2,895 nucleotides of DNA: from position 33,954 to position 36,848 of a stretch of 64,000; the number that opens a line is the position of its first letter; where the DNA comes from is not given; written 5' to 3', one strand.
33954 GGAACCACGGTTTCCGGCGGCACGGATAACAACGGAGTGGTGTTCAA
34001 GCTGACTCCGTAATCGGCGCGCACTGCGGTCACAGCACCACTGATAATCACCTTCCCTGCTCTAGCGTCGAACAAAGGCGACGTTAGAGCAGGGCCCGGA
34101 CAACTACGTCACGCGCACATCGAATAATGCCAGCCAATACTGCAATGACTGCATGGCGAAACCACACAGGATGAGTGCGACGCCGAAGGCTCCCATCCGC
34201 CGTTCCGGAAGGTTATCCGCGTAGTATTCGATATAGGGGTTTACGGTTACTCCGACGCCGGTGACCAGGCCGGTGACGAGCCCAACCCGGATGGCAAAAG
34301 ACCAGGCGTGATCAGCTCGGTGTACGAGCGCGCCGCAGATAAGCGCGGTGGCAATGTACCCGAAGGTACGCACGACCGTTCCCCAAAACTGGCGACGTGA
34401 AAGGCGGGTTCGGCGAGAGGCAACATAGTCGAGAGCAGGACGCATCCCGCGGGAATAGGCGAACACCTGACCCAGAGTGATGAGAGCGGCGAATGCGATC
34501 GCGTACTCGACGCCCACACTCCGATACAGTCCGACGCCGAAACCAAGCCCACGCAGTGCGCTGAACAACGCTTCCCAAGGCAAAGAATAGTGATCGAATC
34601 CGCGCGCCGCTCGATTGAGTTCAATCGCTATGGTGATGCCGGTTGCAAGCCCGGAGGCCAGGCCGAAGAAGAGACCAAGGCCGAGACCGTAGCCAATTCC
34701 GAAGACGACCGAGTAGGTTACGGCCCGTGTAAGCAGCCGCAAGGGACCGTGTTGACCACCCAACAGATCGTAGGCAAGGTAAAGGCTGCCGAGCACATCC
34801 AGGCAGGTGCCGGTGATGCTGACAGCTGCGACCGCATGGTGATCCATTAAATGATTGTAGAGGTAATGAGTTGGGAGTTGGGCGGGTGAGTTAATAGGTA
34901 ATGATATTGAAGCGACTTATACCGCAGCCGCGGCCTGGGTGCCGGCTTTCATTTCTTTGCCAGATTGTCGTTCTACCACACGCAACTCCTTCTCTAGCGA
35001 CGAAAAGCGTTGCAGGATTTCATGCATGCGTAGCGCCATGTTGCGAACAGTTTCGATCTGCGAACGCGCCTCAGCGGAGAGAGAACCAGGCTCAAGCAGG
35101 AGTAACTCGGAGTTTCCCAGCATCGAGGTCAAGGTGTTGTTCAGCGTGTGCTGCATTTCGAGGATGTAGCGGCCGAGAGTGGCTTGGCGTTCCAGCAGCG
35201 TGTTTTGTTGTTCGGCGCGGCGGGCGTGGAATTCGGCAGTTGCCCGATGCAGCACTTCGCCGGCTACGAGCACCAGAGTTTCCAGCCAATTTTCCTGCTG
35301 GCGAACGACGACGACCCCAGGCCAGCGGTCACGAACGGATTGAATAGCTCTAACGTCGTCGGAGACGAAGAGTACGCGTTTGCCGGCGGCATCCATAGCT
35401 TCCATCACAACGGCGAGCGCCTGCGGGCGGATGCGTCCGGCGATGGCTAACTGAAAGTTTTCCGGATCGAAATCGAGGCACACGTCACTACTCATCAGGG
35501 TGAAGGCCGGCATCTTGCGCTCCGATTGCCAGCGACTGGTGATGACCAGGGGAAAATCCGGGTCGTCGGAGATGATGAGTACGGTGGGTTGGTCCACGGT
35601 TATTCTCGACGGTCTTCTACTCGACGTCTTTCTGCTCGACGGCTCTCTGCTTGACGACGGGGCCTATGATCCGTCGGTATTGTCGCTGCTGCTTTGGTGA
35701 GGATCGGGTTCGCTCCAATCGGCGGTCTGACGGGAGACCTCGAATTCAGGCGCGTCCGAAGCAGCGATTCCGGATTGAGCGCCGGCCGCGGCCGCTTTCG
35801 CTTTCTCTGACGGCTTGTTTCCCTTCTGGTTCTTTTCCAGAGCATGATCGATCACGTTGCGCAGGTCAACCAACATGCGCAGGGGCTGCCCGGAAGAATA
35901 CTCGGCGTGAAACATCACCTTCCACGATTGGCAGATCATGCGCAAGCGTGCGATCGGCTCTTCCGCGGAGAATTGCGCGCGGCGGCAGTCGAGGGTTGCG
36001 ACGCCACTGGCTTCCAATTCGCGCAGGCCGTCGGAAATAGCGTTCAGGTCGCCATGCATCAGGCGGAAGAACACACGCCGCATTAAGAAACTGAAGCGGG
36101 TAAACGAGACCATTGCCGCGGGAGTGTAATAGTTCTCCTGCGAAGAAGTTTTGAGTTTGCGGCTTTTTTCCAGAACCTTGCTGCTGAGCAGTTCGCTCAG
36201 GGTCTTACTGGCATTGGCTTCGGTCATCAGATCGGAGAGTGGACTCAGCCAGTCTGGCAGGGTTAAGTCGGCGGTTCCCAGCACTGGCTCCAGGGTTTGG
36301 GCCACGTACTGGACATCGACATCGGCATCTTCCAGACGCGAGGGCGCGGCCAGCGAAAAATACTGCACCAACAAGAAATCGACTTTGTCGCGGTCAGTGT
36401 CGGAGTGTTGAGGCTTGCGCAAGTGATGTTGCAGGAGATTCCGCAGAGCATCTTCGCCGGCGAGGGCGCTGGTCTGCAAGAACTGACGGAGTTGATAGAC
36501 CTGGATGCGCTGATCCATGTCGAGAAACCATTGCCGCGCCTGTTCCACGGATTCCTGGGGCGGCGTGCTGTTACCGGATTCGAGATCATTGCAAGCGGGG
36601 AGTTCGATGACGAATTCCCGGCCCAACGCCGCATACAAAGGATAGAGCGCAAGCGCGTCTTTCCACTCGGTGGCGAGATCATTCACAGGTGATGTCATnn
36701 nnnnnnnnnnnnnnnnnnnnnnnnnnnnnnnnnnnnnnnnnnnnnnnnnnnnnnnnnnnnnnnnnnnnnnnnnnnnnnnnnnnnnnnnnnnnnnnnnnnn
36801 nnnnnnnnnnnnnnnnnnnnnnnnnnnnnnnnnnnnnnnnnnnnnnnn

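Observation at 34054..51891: Candidate sigma-54 regulon: an NtrC-type activator operon sits between two operons that both have -24/-12 promoters and a clustered CGTCTCA upstream motif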

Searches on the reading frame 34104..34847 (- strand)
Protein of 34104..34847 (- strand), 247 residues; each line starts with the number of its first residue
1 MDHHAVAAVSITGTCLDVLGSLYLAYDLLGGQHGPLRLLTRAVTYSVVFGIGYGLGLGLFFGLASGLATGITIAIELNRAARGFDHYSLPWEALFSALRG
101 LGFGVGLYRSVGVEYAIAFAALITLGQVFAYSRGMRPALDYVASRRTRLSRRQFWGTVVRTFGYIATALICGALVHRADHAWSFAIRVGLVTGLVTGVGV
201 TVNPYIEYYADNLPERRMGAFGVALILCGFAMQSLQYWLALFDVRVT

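Call 5: search_protein_families(library=pfam, proteins=[window:34104-34847:-], max_evalue=0.01)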
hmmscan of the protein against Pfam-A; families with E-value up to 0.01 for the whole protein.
window:34104-34847:- (247 aa): 0 families

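Call 25: search_protein_families(library=ncbifam, proteins=[window:34104-34847:-], max_evalue=0.1)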
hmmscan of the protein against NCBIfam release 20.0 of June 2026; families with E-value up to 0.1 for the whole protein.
window:34104-34847:- (247 aa): 1 family
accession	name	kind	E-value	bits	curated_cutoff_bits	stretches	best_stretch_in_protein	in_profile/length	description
NF009311.0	PRK12670.1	equivalog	0.083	12.8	116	0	186-234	10-56/99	putative monovalent cation/H+ antiporter subunit G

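Call 34: search_protein_families(library=pfam, proteins=[window:34104-34847:-], max_evalue=10)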
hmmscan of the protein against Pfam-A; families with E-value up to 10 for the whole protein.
window:34104-34847:- (247 aa): 1 family
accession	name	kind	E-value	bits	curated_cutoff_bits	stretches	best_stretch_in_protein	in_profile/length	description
PF25587.1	Rv2743c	-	0.81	9.7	27.7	1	145-217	23-92/237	Rv2743c family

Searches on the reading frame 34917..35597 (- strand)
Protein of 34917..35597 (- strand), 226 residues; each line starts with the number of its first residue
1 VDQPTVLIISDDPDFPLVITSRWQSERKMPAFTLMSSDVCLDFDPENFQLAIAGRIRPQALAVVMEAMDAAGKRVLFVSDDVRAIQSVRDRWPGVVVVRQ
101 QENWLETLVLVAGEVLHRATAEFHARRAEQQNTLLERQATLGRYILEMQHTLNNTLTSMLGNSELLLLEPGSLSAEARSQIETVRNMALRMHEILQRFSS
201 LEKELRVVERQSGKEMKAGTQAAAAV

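Call 5: search_protein_families(library=pfam, proteins=[window:34917-35597:-], max_evalue=0.01)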
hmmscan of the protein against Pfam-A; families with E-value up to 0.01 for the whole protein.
window:34917-35597:- (226 aa): 1 family
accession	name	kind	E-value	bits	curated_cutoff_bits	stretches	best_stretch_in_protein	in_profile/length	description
PF00512.31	HisKA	-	1.3e-05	25.5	26.9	1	148-203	9-62/66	His Kinase A (phospho-acceptor) domain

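Call 25: search_protein_families(library=ncbifam, proteins=[window:34917-35597:-], max_evalue=0.1)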
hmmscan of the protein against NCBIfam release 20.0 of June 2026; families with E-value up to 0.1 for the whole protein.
window:34917-35597:- (226 aa): 2 families
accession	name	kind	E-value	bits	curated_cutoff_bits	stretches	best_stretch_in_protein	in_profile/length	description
NF009696.0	PRK13222.1-3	equivalog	0.016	14.9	359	1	57-91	145-179/223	N-acetylmuramic acid 6-phosphate phosphatase MupP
NF008312.0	PRK11100.1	equivalog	0.022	13.6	356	1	125-202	240-318/477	two-component system sensor histidine kinase CreC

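Call 34: search_protein_families(library=pfam, proteins=[window:34917-35597:-], max_evalue=10)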
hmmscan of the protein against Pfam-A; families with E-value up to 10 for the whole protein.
window:34917-35597:- (226 aa): 2 families
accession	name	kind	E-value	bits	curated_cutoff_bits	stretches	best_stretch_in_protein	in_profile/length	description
PF00512.31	HisKA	-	1.3e-05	25.5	26.9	1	148-203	9-62/66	His Kinase A (phospho-acceptor) domain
PF11690.13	DUF3287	-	2.5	8.4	27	0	115-152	55-92/121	Protein of unknown function (DUF3287)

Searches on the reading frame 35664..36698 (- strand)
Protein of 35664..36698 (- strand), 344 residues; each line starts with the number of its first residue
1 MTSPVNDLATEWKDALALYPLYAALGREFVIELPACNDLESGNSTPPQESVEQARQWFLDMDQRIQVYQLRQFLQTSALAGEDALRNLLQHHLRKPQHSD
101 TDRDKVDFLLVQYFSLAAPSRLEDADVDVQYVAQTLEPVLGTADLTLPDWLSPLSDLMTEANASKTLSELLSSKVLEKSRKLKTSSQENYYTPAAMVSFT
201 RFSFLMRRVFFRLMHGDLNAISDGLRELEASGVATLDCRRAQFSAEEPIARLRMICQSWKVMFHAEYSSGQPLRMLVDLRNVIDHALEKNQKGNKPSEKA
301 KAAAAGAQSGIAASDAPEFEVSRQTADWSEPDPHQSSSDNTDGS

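Call 5: search_protein_families(library=pfam, proteins=[window:35664-36698:-], max_evalue=0.01)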
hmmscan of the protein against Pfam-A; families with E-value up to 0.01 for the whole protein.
window:35664-36698:- (344 aa): 0 families

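Call 25: search_protein_families(library=ncbifam, proteins=[window:35664-36698:-], max_evalue=0.1)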
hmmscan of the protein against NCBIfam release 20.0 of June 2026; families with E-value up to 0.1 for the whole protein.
window:35664-36698:- (344 aa): 0 families

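Call 26: find_homologous_proteins(query=window:35664-36698:-)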
Query window:35664-36698:- (344 aa): 4531 proteins with E <= 0.001 among 8000 candidates; the best 120 are listed.
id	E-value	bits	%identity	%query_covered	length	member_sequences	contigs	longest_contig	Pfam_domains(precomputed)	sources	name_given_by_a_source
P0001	2.5e-224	761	100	100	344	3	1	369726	-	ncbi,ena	-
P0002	9.4e-201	684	90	99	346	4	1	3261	-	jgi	jgi:hypothetical protein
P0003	6.6e-200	681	90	100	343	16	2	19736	-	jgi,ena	-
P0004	4.8e-198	675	90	100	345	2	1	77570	-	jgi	jgi:hypothetical protein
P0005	5.2e-197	671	88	100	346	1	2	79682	-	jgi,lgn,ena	jgi:hypothetical protein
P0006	8.3e-197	671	89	99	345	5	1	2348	-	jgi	jgi:hypothetical protein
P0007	4.1e-195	665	88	100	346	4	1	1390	-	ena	-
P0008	4.9e-195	665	87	99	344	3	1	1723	-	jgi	jgi:hypothetical protein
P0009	3.3e-194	662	89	99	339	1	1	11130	-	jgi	jgi:hypothetical protein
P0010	1.1e-193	661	87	100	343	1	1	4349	-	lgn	-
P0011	2.0e-193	660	87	99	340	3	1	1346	-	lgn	-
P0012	5.5e-193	658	87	99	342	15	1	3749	-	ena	-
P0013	1.2e-191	654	89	97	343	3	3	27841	-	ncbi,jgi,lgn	ncbi:MAG: hypothetical protein ACLPOO_19450 [Terriglobales bacterium]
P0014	3.2e-190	649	86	99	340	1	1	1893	-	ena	-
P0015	4.1e-190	649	87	99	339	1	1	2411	-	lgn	-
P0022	9.5e-186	634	85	99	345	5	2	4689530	-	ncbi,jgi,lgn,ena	ncbi:MAG: hypothetical protein WBX03_05020 [Terriglobales bacterium]|jgi:hypothetical protein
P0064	9.8e-145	500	68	97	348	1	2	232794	-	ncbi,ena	-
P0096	8.4e-143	493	66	99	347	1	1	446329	-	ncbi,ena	-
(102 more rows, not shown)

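Call 30: find_encoding_contigs(protein=P0022, flank=10000, max_places=1)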
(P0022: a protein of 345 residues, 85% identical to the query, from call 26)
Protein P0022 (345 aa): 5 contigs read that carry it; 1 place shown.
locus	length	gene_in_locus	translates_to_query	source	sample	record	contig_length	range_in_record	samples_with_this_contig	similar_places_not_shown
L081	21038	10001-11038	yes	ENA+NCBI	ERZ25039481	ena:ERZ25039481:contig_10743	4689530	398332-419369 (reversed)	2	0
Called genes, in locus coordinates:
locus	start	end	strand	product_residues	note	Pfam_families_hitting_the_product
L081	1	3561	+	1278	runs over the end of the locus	PF01590:GAF, PF13185:GAF_2, PF01590:GAF, PF13185:GAF_2, PF00989:PAS, PF13188:PAS_8, PF13426:PAS_9, PF00989:PAS, +8 more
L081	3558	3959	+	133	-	PF00072:Response_reg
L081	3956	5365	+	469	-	PF00072:Response_reg, PF18024:HTH_50 (faint), PF00158:Sigma54_activat, PF14532:Sigma54_activ_2, PF00004:AAA (weak), PF07728:AAA_5 (weak), PF25601:AAA_lid_14, PF02954:HTH_8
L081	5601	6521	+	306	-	PF08240:ADH_N, PF00107:ADH_zinc_N, PF13602:ADH_zinc_N_2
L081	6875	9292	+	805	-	PF12704:MacB_PCD, PF02687:FtsX, PF12704:MacB_PCD (weak), PF02687:FtsX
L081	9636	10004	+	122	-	-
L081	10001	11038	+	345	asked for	-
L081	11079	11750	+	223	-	PF00512:HisKA (faint)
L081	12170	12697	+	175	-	-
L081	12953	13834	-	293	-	PF13276:HTH_21, PF00665:rve, PF13683:rve_3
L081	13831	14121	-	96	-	PF01527:HTH_Tnp_1, PF13518:HTH_28 (weak)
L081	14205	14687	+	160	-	-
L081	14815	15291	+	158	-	-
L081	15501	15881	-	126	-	PF12762:DDE_Tnp_IS1595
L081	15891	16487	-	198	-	PF12760:Zn_ribbon_IS1595, PF12762:DDE_Tnp_IS1595 (weak)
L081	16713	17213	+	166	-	PF11645:PDDEXK_5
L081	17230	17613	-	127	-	PF14384:BrnA_antitoxin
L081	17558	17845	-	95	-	PF04365:BrnT_toxin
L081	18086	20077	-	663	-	PF00270:DEAD (faint), PF04851:ResIII, PF17757:UvrB_inter, PF27431:UvrB_3rd, PF00271:Helicase_C, PF12344:UvrB, PF02151:UVR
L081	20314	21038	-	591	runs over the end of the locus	PF03544:TonB_C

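Call 31: find_encoding_contigs(protein=P0096, flank=10000, max_places=1)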
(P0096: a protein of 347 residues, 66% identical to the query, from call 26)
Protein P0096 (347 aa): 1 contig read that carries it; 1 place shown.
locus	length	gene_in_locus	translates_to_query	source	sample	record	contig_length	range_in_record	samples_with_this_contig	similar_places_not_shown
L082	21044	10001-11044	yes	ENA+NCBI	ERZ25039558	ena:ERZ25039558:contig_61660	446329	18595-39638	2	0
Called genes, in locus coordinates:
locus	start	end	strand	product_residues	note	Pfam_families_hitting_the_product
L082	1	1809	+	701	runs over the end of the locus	PF20094:GWxTD_dom, PF14559:TPR_19 (faint), PF13181:TPR_8 (faint), PF12569:NatA_aux_su (faint)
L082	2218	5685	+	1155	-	PF13620:CarboxypepD_reg, PF25183:OMP_b-brl_4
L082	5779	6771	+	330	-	PF13620:CarboxypepD_reg (weak), PF07719:TPR_2 (faint), PF13181:TPR_8 (faint), PF13414:TPR_11 (faint), PF13432:TPR_16 (weak), PF14559:TPR_19 (weak), PF13431:TPR_17 (weak), PF13432:TPR_16 (weak), +4 more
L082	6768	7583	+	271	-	PF08308:PEGA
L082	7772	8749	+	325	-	PF13620:CarboxypepD_reg, PF07719:TPR_2 (faint), PF25063:ARM_TT21_C (weak), PF21033:RMD1-3 (faint), PF13431:TPR_17 (weak), PF14559:TPR_19 (weak), PF13414:TPR_11, PF13432:TPR_16 (weak), +7 more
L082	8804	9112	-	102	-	-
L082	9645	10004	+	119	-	-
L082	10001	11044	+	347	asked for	-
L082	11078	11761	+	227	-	PF00512:HisKA (weak)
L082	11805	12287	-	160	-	PF01850:PIN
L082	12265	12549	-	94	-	-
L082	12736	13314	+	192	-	PF11645:PDDEXK_5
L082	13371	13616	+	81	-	PF02604:PhdYeFM_antitox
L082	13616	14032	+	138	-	PF13470:PIN_3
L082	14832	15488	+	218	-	PF01797:Y1_Tnp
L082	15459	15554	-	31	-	PF02151:UVR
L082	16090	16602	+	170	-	-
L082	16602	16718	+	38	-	-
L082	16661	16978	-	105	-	PF17757:UvrB_inter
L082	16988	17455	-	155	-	PF04851:ResIII, PF00270:DEAD (weak)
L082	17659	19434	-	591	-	PF03544:TonB_C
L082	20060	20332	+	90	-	-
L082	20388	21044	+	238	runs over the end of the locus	PF18950:DUF5694 (weak)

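Call 32: find_encoding_contigs(protein=P0064, flank=10000, max_places=1)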
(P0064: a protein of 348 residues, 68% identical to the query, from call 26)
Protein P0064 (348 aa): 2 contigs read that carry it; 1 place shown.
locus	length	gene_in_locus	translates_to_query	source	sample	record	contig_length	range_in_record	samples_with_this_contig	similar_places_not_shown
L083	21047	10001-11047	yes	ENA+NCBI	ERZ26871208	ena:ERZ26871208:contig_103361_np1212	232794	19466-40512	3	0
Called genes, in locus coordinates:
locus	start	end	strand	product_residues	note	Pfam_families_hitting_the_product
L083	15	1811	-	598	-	PF00664:ABC_membrane, PF00005:ABC_tran, PF02463:SMC_N (weak)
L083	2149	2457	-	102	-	-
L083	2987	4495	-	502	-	PF13884:Peptidase_S74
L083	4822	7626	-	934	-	-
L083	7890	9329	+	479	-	PF07719:TPR_2 (faint), PF13428:TPR_14 (faint), PF13432:TPR_16 (faint), PF13424:TPR_12 (faint), PF14559:TPR_19 (faint), PF21033:RMD1-3 (faint), PF13431:TPR_17 (faint)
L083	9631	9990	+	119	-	-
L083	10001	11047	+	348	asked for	-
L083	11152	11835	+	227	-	PF00512:HisKA (weak)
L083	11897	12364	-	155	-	PF00383:dCMP_cyt_deam_1, PF14437:MafB19-deam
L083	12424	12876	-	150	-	PF00383:dCMP_cyt_deam_1, PF14437:MafB19-deam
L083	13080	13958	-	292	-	PF00248:Aldo_ket_red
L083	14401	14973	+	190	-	PF02457:DAC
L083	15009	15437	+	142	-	PF03992:ABM (faint), PF11695:DUF3291 (weak)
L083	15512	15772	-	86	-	-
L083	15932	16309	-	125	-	-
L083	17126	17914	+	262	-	-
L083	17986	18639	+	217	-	PF20106:DUF6496 (weak)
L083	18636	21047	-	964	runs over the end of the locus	PF00128:Alpha-amylase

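Call 34: search_protein_families(library=pfam, proteins=[window:35664-36698:-], max_evalue=10)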
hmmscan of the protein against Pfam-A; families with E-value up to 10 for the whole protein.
window:35664-36698:- (344 aa): 1 family
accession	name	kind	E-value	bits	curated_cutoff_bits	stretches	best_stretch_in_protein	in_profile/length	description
PF17372.7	DUF5394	-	0.27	11.1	25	1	48-91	148-191/243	Family of unknown function (DUF5394)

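Call 44: predict_structure(alignment_id=A6)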
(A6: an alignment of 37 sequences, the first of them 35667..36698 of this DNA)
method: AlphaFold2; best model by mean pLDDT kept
length: 344 residues; sequences in the alignment: 37
mean_pLDDT: 82.7   pTM: 0.77
mean pLDDT of the five models: 82.7, 81.6, 80.8, 80.0, 79.9
residues with pLDDT >= 90: 216; 70-90: 64; 50-70: 12; < 50: 52
segments of 3 or more residues with pLDDT < 50: 1-3, 296-344
pLDDT, mean of each block of 10 residues (from residue 1): 64 93 94 89 87 93 93 89 94 92 95 92 92 96 90 96 94 92 93 96 94 93 96 93 90 89 63 87 93 59 36 36 39 39 41
secondary structure, 60 per line:
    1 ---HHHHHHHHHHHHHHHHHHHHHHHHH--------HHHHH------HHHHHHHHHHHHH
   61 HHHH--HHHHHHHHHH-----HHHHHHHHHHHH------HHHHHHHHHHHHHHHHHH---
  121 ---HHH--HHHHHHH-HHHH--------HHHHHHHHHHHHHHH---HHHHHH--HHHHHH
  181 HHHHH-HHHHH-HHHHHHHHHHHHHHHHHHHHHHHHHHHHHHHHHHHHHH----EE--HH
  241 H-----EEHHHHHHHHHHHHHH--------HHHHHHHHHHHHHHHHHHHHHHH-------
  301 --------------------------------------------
elements in order: H4-28 H37-41 H48-64 H67-76 H82-93 H100-117 H129-135 H137-140 H149-163 H167-172 H175-185 H187-191 H193-230 H249-262 H271-293

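Call 48: fold_search(model_id=the predicted structure, library=pdb)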
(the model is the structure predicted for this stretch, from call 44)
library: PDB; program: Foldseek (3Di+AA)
matches with E <= 10: 253; with E <= 0.001: 0
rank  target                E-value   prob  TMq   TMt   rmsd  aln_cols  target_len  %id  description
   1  6a30_A                6.6e-01  0.23  0.21  0.15  18.3       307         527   12  Crystal Structure of Munc13-1 MUN Domain and Synaptobrevin-2 Juxtamembrane Linker Region (released 2019-01-30)
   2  6r1j_J                6.6e-01  0.08  0.12  0.15  30.3       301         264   13  Structure of the soluble AhlC triple head mutant of the tripartite alpha-pore forming toxin, AHL, from Aeromonas hydro (released 2019-07-10)
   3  5lm5_A                8.6e-01  0.06  0.12  0.12  16.4       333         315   11  Structure of C-terminal domain from S. cerevisiae Pat1 decapping activator bound to Dcp2 HLM2 peptide (region 435-451) (released 2017-08-16)
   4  6qj3_A                8.9e-01  0.10  0.15  0.07  21.1       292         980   15  Crystal structure of the C. thermophilum condensin Ycs4-Brn1 subcomplex (released 2019-07-03)
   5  6xns_F                1.0e+00  0.18  0.19  0.20  16.8       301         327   11  C3_crown-05 (released 2020-12-23)
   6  6raf_A                1.2e+00  0.05  0.12  0.08  26.8       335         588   11  Heterodimeric ABC exporter TmrAB in inward-facing narrow conformation under turnover conditions (released 2019-07-31)
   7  2r17_C                1.3e+00  0.10  0.14  0.16  18.4       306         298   11  Functional architecture of the retromer cargo-recognition complex (released 2007-10-30)
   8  4f62_B                1.3e+00  0.09  0.15  0.19  16.3       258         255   12  Crystal structure of a putative farnesyl-diphosphate synthase from Marinomonas sp. MED121 (Target EFI-501980) (released 2012-06-13)
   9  8rez_A                1.4e+00  0.04  0.12  0.08  28.0       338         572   16  BmrA E504-apo (released 2025-01-01)
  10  8t1p_C                1.5e+00  0.07  0.15  0.10  26.2       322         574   12  Heterodimeric ABC transporter BmrCD in the occluded conformation bound to ADPVi: BmrCD_OC-ADPVi (released 2023-11-15)
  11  7sel_A                1.5e+00  0.03  0.10  0.07  27.4       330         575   10  E. coli MsbA in complex with LPS and inhibitor G7090 (compound 3) (released 2022-03-09)
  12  7fik_W                1.6e+00  0.13  0.19  0.19  17.4       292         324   13  The cryo-EM structure of the CR subunit from X. laevis NPC (released 2022-11-09)
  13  8fmv_C                1.6e+00  0.07  0.15  0.10  27.4       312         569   15  Heterodimeric ABC transporter BmrCD in the inward-facing conformation bound to substrate and ATP: BmrCD_IF-2HT/ATP (released 2023-11-15)
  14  5mkk_A                1.7e+00  0.07  0.16  0.10  28.2       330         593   14  Crystal structure of the heterodimeric ABC transporter TmrAB, a homolog of the antigen translocation complex TAP (released 2017-01-18)
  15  6nr7                  1.7e+00  0.05  0.13  0.05  27.2       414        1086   11  Rerefinement of chicken vinculin (released 2020-01-29)
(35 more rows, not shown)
